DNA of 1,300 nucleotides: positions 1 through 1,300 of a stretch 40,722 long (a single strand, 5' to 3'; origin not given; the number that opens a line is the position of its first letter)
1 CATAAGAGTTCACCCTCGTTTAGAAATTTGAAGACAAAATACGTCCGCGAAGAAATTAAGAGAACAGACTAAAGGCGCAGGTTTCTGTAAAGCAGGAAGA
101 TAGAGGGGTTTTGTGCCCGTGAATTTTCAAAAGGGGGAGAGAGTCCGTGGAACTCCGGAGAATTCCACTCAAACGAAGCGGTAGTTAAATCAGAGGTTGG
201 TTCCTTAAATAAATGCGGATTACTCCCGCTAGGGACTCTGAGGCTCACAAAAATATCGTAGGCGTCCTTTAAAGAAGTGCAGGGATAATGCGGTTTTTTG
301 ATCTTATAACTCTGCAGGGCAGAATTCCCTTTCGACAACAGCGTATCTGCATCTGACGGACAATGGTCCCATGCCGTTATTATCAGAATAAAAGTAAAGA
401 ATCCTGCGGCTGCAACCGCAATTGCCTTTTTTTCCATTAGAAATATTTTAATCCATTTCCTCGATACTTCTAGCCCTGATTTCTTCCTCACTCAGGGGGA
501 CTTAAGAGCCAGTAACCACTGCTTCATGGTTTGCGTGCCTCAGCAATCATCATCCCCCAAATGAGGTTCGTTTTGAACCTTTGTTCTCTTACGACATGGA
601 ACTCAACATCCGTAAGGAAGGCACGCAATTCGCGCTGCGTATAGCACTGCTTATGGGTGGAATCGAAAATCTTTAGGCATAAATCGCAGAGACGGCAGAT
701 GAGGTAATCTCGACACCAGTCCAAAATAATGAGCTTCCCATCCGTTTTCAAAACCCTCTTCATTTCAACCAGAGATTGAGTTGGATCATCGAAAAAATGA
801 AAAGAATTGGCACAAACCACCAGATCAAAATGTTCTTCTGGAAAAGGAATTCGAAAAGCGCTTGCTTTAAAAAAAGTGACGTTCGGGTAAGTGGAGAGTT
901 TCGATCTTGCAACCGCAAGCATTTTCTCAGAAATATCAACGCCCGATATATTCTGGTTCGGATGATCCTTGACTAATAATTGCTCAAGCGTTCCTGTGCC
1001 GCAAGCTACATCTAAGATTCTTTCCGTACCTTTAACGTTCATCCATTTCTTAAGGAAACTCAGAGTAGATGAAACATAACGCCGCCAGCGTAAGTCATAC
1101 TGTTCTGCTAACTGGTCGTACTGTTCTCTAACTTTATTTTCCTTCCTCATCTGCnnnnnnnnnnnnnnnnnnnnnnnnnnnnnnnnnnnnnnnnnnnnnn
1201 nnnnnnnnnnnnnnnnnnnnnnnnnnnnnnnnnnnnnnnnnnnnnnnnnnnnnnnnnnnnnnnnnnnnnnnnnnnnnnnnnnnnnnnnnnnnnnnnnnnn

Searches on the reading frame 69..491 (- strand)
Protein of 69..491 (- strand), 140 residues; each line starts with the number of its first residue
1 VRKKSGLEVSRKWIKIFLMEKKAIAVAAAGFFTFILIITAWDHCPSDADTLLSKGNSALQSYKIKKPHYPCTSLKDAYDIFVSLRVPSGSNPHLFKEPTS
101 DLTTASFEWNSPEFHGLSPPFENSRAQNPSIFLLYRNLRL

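Call 38: find_encoding_contigs(protein=window:69-491:-, flank=10000, max_places=6)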
Protein window:69-491:- (140 aa): no gene with exactly this product is on record in the collection.

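Call 60: search_protein_families(library=pfam, proteins=[window:72-491:-], max_evalue=0.00001)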
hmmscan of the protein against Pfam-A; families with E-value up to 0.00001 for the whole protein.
window:72-491:- (140 aa): 0 families

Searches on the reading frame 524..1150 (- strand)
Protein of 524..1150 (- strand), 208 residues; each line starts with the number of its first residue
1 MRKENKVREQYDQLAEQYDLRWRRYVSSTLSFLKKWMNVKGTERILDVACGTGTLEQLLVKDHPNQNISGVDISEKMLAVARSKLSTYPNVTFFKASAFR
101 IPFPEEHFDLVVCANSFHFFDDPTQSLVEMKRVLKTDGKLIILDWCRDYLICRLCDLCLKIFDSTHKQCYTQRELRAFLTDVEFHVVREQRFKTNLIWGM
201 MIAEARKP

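Call 53: find_encoding_contigs(protein=window:524-1150:-, flank=10000, max_places=6)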
Protein window:524-1150:- (208 aa): 1 contig read that carries it; 1 place shown.
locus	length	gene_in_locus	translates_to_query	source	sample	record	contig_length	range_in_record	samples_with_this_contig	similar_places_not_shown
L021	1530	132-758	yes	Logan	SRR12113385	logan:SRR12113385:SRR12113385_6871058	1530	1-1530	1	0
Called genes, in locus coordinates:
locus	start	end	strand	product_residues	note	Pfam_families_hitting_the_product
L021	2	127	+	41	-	?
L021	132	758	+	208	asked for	PF00891:Methyltransf_2 (weak), PF01209:Ubie_methyltran, PF13489:Methyltransf_23, PF05175:MTS, PF08241:Methyltransf_11, PF08242:Methyltransf_12, PF13649:Methyltransf_25, PF13847:Methyltransf_31, +2 more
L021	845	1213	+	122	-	-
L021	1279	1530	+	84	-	?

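Call 60: search_protein_families(library=pfam, proteins=[window:527-1150:-], max_evalue=0.00001)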
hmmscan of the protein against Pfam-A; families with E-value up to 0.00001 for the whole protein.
window:527-1150:- (208 aa): 10 families
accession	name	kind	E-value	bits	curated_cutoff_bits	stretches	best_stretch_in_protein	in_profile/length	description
PF08241.18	Methyltransf_11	-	3.1e-25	89.1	21.2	1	46-142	1-95/95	Methyltransferase domain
PF13649.12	Methyltransf_25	-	8.7e-25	87.7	27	1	45-138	1-97/97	Methyltransferase domain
PF13847.12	Methyltransf_31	-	2.7e-23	82.7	27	1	42-176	4-138/145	Methyltransferase domain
PF01209.24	Ubie_methyltran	-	5.5e-20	72.2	20.1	1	5-147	14-156/233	ubiE/COQ5 methyltransferase family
PF08242.18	Methyltransf_12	-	6.3e-19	69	30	1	46-140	1-98/98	Methyltransferase domain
PF13489.12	Methyltransf_23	-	5.5e-15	55.9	27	1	25-188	8-163/164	Methyltransferase domain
PF05175.20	MTS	-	2.5e-09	37.5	23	1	32-142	22-138/170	Methyltransferase small domain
PF00891.24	Methyltransf_2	-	3.2e-07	30.3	22.3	1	37-144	58-166/210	O-methyltransferase domain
PF01739.24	CheR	-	2.3e-06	27.6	27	0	91-142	120-173/195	CheR methyltransferase, SAM binding domain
PF03141.22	Methyltransf_29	-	5.7e-06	25.6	23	1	23-141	99-216/506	Putative S-adenosyl-L-methionine-dependent methyltransferase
